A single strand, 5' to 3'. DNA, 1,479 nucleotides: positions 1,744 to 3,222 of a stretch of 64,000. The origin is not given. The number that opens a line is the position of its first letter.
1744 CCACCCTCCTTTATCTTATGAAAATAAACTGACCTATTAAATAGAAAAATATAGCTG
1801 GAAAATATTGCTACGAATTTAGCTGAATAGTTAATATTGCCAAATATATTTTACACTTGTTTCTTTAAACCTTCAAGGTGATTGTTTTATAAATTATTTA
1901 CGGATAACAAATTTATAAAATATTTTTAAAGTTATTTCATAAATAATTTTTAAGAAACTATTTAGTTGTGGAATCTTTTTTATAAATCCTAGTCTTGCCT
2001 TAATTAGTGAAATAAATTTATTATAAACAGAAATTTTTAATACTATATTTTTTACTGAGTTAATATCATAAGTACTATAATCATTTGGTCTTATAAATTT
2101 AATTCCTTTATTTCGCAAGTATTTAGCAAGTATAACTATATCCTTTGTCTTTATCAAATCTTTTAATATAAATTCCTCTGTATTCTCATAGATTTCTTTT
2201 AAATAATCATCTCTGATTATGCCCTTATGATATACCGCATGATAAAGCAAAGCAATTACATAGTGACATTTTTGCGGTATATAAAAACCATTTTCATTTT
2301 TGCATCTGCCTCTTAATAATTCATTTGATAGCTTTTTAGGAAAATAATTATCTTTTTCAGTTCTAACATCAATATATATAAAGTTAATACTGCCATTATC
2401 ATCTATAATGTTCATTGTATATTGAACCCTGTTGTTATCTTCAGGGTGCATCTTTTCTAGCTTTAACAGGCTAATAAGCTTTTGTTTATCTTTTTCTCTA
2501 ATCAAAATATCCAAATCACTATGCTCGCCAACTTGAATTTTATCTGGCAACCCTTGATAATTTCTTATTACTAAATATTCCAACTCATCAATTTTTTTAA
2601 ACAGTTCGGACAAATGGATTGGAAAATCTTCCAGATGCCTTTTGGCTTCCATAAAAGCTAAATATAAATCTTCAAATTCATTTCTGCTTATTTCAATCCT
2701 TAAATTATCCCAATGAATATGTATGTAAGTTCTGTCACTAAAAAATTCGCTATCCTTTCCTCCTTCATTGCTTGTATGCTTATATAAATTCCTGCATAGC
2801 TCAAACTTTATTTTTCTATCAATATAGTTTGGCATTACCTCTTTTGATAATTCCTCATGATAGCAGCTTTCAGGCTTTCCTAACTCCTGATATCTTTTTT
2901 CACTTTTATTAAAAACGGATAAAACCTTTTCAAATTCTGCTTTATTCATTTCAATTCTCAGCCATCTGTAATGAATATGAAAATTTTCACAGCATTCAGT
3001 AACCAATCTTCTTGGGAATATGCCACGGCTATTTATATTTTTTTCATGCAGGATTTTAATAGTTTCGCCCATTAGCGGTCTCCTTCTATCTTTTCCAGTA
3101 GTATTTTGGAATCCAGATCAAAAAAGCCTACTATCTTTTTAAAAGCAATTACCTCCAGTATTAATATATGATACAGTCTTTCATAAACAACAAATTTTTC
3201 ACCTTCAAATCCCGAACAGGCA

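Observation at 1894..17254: Hybrid surface-polysaccharide locus: ABC (Wzm/Wzt-CBM) and Wzx/Wzy-like components together, two LtaS-like transferases, but no recognisable glycosyltransferases or priming transferase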

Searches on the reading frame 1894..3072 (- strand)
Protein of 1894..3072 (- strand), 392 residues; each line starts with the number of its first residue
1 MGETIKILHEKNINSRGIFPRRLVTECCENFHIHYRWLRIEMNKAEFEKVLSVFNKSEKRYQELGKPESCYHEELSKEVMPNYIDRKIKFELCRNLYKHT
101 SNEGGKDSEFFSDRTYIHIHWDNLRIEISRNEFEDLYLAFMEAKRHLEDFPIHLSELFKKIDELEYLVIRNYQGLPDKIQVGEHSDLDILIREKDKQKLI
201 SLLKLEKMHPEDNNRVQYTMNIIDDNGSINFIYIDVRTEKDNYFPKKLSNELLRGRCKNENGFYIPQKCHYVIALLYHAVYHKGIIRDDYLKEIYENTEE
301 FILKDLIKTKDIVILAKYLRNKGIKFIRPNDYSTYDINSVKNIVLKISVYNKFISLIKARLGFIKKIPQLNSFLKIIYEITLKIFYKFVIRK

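Call 4: search_protein_families(library=pfam, proteins=[window:1894-3072:-], max_evalue=0.01)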
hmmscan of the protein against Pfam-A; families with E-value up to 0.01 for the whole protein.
window:1894-3072:- (392 aa): 0 families

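Call 10: find_encoding_contigs(protein=window:1894-3072:-, flank=10000, max_places=6)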
Protein window:1894-3072:- (392 aa): 2 contigs read that carry it; 2 places shown.
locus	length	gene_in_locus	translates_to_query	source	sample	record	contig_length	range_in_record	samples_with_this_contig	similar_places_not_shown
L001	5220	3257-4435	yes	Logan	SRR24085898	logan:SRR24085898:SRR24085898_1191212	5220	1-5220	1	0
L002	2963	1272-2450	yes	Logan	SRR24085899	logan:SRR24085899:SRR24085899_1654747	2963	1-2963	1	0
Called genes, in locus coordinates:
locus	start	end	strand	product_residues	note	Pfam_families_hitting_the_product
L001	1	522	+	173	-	?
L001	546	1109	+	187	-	PF00908:dTDP_sugar_isom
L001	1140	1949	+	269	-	PF01061:ABC2_membrane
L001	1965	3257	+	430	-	PF13555:AAA_29 (weak), PF00005:ABC_tran, PF14524:Wzt_C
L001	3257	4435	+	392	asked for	-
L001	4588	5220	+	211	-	?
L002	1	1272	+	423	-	?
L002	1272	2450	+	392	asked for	-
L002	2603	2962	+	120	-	?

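Call 11: search_protein_families(library=ncbifam, proteins=[window:1894-3072:-], max_evalue=0.01)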
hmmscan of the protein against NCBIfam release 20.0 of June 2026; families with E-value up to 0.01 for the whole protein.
window:1894-3072:- (392 aa): 0 families

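Call 15: find_homologous_proteins(query=window:1894-3072:-)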
Query window:1894-3072:- (392 aa): 5 proteins with E <= 0.001 among 2304 candidates.
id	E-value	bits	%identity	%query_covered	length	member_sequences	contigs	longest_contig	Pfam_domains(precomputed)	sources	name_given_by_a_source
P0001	2.2e-258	875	100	100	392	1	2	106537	-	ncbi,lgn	ncbi:MAG: hypothetical protein ACM3KR_00210 [Deltaproteobacteria bacterium]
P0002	5.6e-122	426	51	98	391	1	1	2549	-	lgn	-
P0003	4.7e-37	146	34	88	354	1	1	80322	-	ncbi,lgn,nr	ncbi:MAG: hypothetical protein PHX34_02075 [Candidatus Shapirobacteria bacterium]|nr:hypothetical pr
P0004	7.3e-36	142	34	85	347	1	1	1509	-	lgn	-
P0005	5.5e-13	67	35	35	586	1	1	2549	-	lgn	-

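Call 28: search_protein_representatives(protein=window:1894-3072:-)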
Query: 392 residues. Proteins with E-value up to 0.001 (for the whole library): 697; up to 1e-10: 189; up to 1e-30: 24. The best 150 are listed.
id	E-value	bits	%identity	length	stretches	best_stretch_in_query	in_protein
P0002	1.8e-122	425.6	52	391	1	1-385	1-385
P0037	4.7e-55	203.7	39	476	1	1-293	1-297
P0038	2.1e-53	198.2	38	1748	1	1-302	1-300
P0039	7.0e-53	196.5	36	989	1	1-347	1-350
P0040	2.2e-49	184.9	34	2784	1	1-331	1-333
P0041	1.9e-48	181.9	32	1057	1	2-334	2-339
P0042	1.3e-47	179.1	33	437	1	1-300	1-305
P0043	3.2e-47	177.9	36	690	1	1-300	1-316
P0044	3.5e-47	177.7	32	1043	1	1-333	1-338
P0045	5.9e-47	177.0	33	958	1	1-334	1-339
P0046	7.4e-47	176.7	33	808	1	1-331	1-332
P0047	1.3e-46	175.8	33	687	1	1-334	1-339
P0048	2.8e-46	174.8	34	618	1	1-331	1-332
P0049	1.6e-45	172.3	38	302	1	1-294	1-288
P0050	8.2e-45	169.9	34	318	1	1-289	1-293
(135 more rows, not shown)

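Call 29: search_protein_families(library=pfam, proteins=[P0038, P0039, P0040, P0041, P0044, P0046, P0048, P0037], max_evalue=0.001)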
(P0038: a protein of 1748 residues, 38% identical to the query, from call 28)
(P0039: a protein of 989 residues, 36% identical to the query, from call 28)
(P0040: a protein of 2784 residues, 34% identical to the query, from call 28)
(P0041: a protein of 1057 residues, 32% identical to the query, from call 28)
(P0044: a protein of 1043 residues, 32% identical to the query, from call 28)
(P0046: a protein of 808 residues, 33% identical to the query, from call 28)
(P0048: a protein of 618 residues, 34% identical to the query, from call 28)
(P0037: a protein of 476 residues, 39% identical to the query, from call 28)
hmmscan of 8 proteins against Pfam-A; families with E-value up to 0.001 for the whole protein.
P0038 (1748 aa): 18 families
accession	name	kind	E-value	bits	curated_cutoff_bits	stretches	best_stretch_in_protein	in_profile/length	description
PF00534.26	Glycos_transf_1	-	1e-29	103.7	26.4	2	1508-1641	10-136/172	Glycosyl transferases group 1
PF13692.12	Glyco_trans_1_4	-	3.4e-29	102.4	27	2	1515-1640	3-119/142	Glycosyl transferases group 1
PF00535.33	Glycos_transf_2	-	4.5e-29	102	23.3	1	698-820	1-121/168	Glycosyl transferase family 2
PF13641.12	Glyco_tranf_2_3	-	5.8e-17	62.9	27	1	698-924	4-218/230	Glycosyltransferase like family 2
PF20706.3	GT4-conflict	-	1.6e-14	54.2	26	2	1496-1710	174-382/385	Family 4 Glycosyltransferase in conflict systems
PF10111.15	Glyco_tranf_2_2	-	6.3e-13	49.3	27.3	1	698-915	1-214/276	Glycosyltransferase like family 2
PF00069.31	Pkinase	-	1.1e-09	38.6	31.7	1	378-486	41-147/263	Protein kinase domain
PF14559.12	TPR_19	-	1.3e-09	38.7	25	1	608-664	2-58/68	Tetratricopeptide repeat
PF13524.12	Glyco_trans_1_2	-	7.2e-08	32.9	25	1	1585-1710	34-139/144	Glycosyl transferase-like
PF13712.12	Glyco_tranf_2_5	-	1.5e-07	31.8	27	1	761-921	37-194/210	Glycosyltransferase like family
PF13432.12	TPR_16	-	4e-07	30.8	32.7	1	606-663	6-63/65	Tetratricopeptide repeat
PF13439.12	Glyco_transf_4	-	2.2e-06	28.2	28.5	1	1446-1498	117-170/170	Glycosyltransferase Family 4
PF07719.23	TPR_2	-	1.4e-05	25.3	27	0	631-664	1-34/34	Tetratricopeptide repeat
PF01163.29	RIO1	-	2.4e-05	24.5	22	1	376-489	46-156/187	RIO domain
PF13428.12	TPR_14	-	2.7e-05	24.9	23.5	0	607-639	11-43/44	Tetratricopeptide repeat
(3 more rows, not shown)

P0039 (989 aa): 8 families
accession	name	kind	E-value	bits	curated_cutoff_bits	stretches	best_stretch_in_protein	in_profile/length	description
PF00535.33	Glycos_transf_2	-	2.5e-10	41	23.3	1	661-800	24-167/168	Glycosyl transferase family 2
PF00069.31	Pkinase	-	4.9e-09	36.4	31.7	1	382-518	43-181/263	Protein kinase domain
PF00515.34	TPR_1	-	2.8e-07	30.5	27.8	1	922-954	2-34/34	Tetratricopeptide repeat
PF13181.12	TPR_8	-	3.5e-06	27.2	25.7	1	922-954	2-34/34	Tetratricopeptide repeat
PF07719.23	TPR_2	-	5.8e-06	26.5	27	1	922-954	2-34/34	Tetratricopeptide repeat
PF03109.22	ABC1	-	0.00019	21.1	22.9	1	392-489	125-220/244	ABC1 atypical kinase-like domain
PF01163.29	RIO1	-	0.00065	19.8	22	0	373-486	44-154/187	RIO domain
PF13432.12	TPR_16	-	0.00095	20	32.7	0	893-954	3-64/65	Tetratricopeptide repeat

P0040 (2784 aa): 36 families (the best 25 are shown)
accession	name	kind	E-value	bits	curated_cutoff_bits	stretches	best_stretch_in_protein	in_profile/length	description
PF00534.26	Glycos_transf_1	-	7.7e-57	192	26.4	4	2417-2544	11-131/172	Glycosyl transferases group 1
PF13692.12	Glyco_trans_1_4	-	4.8e-50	170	27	4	2423-2553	3-125/142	Glycosyl transferases group 1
PF00535.33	Glycos_transf_2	-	1.7e-28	100.1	23.3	1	820-950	1-128/168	Glycosyl transferase family 2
PF13524.12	Glyco_trans_1_2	-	7.3e-26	91.3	25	3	1317-1444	27-143/144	Glycosyl transferase-like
PF07719.23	TPR_2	-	4.6e-25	86.1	27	1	669-701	1-33/34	Tetratricopeptide repeat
PF20706.3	GT4-conflict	-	2.7e-24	86.3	26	2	2388-2620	167-384/385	Family 4 Glycosyltransferase in conflict systems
PF00515.34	TPR_1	-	9.7e-22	76.3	27.8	1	669-699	1-31/34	Tetratricopeptide repeat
PF14559.12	TPR_19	-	6.6e-21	74.9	25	2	680-742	2-64/68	Tetratricopeptide repeat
PF13181.12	TPR_8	-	7.5e-18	63.6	25.7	0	2691-2718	6-33/34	Tetratricopeptide repeat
PF13432.12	TPR_16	-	3e-15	56.8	32.7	3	639-700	1-62/65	Tetratricopeptide repeat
PF13414.12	TPR_11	-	5.9e-15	55.1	26.8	0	609-647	2-40/42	TPR repeat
PF13428.12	TPR_14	-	1.3e-14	53.6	23.5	0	637-673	3-39/44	Tetratricopeptide repeat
PF23914.1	TPR_CcmH_CycH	-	1.1e-13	51.8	42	1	610-694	59-146/158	Cytochrome c-type biogenesis protein H TPR domain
PF13641.12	Glyco_tranf_2_3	-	2.9e-12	47.5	27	1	819-1042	3-213/230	Glycosyltransferase like family 2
PF00069.31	Pkinase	-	2.4e-11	44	31.7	1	383-531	41-198/263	Protein kinase domain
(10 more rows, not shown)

P0041 (1057 aa): 13 families
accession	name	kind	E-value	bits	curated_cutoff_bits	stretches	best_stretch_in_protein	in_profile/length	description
PF00535.33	Glycos_transf_2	-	5.4e-24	85.5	23.3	1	671-843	1-167/168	Glycosyl transferase family 2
PF13641.12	Glyco_tranf_2_3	-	7.4e-22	78.9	27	1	668-892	1-223/230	Glycosyltransferase like family 2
PF14559.12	TPR_19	-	7.5e-12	45.8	25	2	614-668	2-56/68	Tetratricopeptide repeat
PF13632.12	Glyco_trans_2_3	-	2.5e-09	37.7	27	1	752-886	2-128/198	Glycosyl transferase family group 2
PF01163.29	RIO1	-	1.1e-08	35.4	22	1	381-495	46-157/187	RIO domain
PF00069.31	Pkinase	-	9.3e-08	32.2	31.7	1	387-495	42-151/263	Protein kinase domain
PF10111.15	Glyco_tranf_2_2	-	3e-07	30.7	27.3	1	697-878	28-214/276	Glycosyltransferase like family 2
PF13506.12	Glyco_transf_21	-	9.7e-06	25.6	21.7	1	823-892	93-168/174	Glycosyl transferase family 21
PF23914.1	TPR_CcmH_CycH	-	1.7e-05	25.2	42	1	580-663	61-147/158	Cytochrome c-type biogenesis protein H TPR domain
PF01636.29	APH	-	2.8e-05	24.4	23.2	0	461-489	167-197/239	Phosphotransferase enzyme family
PF13431.12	TPR_17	-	8.6e-05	23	24.4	0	625-658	1-34/34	Tetratricopeptide repeat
PF02709.20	Glyco_transf_7C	-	0.00011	22.2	23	1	822-875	13-67/78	N-terminal domain of galactosyltransferase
PF13432.12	TPR_16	-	0.00017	22.4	32.7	1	608-669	2-63/65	Tetratricopeptide repeat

P0044 (1043 aa): 5 families
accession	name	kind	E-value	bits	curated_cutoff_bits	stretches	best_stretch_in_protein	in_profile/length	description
PF14559.12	TPR_19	-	1.6e-07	32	25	1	610-663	2-56/68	Tetratricopeptide repeat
PF00069.31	Pkinase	-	3e-07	30.6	31.7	1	388-486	43-145/263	Protein kinase domain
PF01163.29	RIO1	-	3.2e-07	30.6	22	1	380-493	45-158/187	RIO domain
PF13432.12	TPR_16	-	6.2e-06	27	32.7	1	604-658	2-57/65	Tetratricopeptide repeat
PF13424.12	TPR_12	-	0.0001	22.9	30.1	1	581-627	26-73/77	Tetratricopeptide repeat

P0046 (808 aa): 1 family
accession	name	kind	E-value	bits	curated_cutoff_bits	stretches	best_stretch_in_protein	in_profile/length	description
PF00069.31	Pkinase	-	4.8e-08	33.2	31.7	1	444-516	104-184/263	Protein kinase domain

P0048 (618 aa): 3 families
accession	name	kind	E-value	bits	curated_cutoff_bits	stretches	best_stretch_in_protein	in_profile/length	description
PF00069.31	Pkinase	-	8.2e-10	38.9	31.7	1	387-531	46-198/263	Protein kinase domain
PF01163.29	RIO1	-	2.4e-05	24.5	22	1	376-494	45-160/187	RIO domain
PF01636.29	APH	-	0.00011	22.4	23.2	0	457-483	167-195/239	Phosphotransferase enzyme family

P0037 (476 aa): 0 families

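Call 33: find_encoding_contigs(protein=P0003, flank=10000, max_places=2)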
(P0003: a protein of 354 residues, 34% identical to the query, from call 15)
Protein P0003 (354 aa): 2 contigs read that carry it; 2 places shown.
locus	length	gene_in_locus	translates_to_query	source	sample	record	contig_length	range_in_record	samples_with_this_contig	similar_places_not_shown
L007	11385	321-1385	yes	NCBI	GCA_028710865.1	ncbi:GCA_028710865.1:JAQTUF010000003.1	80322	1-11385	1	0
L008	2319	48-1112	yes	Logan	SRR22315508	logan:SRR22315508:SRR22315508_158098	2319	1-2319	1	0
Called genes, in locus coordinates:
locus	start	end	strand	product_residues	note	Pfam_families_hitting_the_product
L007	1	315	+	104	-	?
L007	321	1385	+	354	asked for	-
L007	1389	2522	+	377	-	-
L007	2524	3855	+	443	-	PF00535:Glycos_transf_2, PF10111:Glyco_tranf_2_2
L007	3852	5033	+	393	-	PF13439:Glyco_transf_4 (weak), PF13692:Glyco_trans_1_4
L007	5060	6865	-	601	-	-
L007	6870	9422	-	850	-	-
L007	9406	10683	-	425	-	PF01041:DegT_DnrJ_EryC1, PF00266:Aminotran_5 (faint)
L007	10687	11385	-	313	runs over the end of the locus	PF00535:Glycos_transf_2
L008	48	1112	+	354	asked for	-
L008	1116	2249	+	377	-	-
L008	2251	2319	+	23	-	?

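Call 39: predict_structure(alignment_id=A1)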
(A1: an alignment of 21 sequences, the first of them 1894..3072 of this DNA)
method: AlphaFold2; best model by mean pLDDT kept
length: 392 residues; sequences in the alignment: 21
mean_pLDDT: 81.9   pTM: 0.67
mean pLDDT of the five models: 81.9, 81.1, 81.1, 78.4, 78.1
residues with pLDDT >= 90: 182; 70-90: 120; 50-70: 57; < 50: 33
segments of 3 or more residues with pLDDT < 50: 68-79, 349-358, 388-392
pLDDT, mean of each block of 10 residues (from residue 1): 90 79 82 86 90 83 58 41 75 84 64 88 87 94 87 92 96 85 91 98 95 92 91 96 96 96 96 95 89 94 93 90 90 74 59 46 49 59 53 39
secondary structure, 60 per line:
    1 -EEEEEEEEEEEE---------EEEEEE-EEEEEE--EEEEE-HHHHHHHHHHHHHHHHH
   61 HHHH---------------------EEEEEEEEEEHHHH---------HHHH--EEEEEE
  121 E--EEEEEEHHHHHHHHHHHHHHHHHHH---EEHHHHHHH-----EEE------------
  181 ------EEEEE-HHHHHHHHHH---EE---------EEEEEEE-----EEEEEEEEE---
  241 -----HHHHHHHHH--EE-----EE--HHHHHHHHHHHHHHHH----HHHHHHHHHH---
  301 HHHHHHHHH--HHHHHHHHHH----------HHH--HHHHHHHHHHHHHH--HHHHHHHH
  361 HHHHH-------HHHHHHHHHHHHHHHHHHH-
elements in order: E2-13 E23-28 E30-35 E38-42 H44-64 E86-95 H96-99 H109-112 E115-121 E124-129 H130-148 H154-160 E166-168 E187-191 H193-202 E217-223 E229-237 H246-254 H268-283 H288-297 H301-309 H312-321 H337-350 H353-365 H373-391

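Call 46: find_related_loci(query=A2, collection=genome_contigs, flank=10000)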
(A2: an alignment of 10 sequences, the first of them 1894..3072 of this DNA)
Query A2 (392 aa) in genome_contigs; peptide patterns used: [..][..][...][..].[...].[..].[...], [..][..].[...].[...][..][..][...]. (x = any residue, [..] = any of these).
51 stretches matched a pattern; 18 encode a relative of the query (tblastn E <= 1e-3); 17 distinct loci.
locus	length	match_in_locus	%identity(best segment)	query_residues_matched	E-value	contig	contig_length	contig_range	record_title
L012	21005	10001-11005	36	1-334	1e-60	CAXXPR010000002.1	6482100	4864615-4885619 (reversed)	MAG: Desulfatiglandales bacterium isolate a8f5a47d-4dac-4919-b032-e1fff6f47f18 genome assembly, contig: contig_2, whole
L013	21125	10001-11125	31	1-366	7e-58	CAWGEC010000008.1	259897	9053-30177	MAG: uncultured Actinomycetes bacterium isolate MFD02199.bin.2.72 genome assembly, contig: contig_43422, whole genome sh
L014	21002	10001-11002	35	1-334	1e-57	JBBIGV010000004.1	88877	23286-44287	MAG: Ignavibacteria bacterium isolate RVF170221_bin_1 NODE_140_length_88877_cov_20.494675, whole genome shotgun sequence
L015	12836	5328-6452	31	1-366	2e-56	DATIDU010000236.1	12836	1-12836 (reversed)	MAG TPA_asm: Gaiellales bacterium isolate SMAG_U16351 k141_1995735, whole genome shotgun sequence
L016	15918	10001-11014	32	1-333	2e-56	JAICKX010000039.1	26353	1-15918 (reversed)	MAG: Thermoleophilia bacterium isolate GZL_HY_2_bin.89 k141_215268_length_26353_cov_11.1888, whole genome shotgun sequen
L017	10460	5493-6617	30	1-366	2e-55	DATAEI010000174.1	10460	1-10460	MAG TPA_asm: Gaiellales bacterium isolate SMAG_U6773 k141_5184299, whole genome shotgun sequence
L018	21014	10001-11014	32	1-333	1e-54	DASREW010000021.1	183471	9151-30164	MAG TPA_asm: Gaiellaceae bacterium isolate SMAG_U10016 k141_398176, whole genome shotgun sequence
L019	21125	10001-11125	30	1-366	8e-55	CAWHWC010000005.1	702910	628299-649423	MAG: uncultured Actinomycetes bacterium isolate MFD06298.bin.3.39 genome assembly, contig: contig_5380, whole genome sho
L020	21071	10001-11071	30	1-361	2e-54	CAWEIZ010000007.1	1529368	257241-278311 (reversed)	MAG: uncultured Actinomycetes bacterium isolate MFD06085.bin.1.163 genome assembly, contig: contig_6146, whole genome sh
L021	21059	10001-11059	31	1-344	2e-54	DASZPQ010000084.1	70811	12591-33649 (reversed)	MAG TPA_asm: Gaiellaceae bacterium isolate SMAG_U5975 k141_591734, whole genome shotgun sequence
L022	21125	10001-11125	30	1-366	3e-53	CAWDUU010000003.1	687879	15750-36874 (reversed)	MAG: uncultured Actinomycetes bacterium isolate MFD05442.bin.1.39 genome assembly, contig: contig_16448, whole genome sh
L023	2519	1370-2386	31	1-334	1e-53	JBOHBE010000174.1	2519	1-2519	MAG: Gaiellales bacterium isolate TC-S_metawrap_bin.201 k127_1092702, whole genome shotgun sequence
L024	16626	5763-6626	38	1-294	2e-46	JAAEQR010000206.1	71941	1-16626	MAG: PVC group bacterium isolate Gpa_23 GpaG_CONTIG3332698, whole genome shotgun sequence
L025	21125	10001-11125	31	1-366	6e-57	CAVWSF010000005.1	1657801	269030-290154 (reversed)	MAG: uncultured Actinomycetes bacterium isolate MFD04944.bin.1.18 genome assembly, contig: contig_58374, whole genome sh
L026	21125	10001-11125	29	1-366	9e-55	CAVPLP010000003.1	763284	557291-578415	MAG: uncultured Actinomycetes bacterium isolate MFD00392.bin.1.415 genome assembly, contig: contig_19222, whole genome s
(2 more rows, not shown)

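Call 61: search_protein_families(library=pfam, proteins=[L007:1389-2522:+], max_evalue=0.001)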
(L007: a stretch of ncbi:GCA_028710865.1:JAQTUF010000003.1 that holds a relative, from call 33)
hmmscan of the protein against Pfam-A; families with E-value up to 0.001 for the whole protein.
L007:1389-2522:+ (377 aa): 0 families

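Call 80: find_related_loci(query=window:1894-3072:-, collection=metagenome_contigs, flank=10000)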
Query window:1894-3072:- (392 aa) in metagenome_contigs; peptide patterns used: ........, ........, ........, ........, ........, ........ (x = any residue, [..] = any of these).
456 stretches matched a pattern; 1 encode a relative of the query (tblastn E <= 1e-3); 1 distinct loci.
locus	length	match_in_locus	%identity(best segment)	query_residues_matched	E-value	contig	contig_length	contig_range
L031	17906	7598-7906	28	234-333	1e-6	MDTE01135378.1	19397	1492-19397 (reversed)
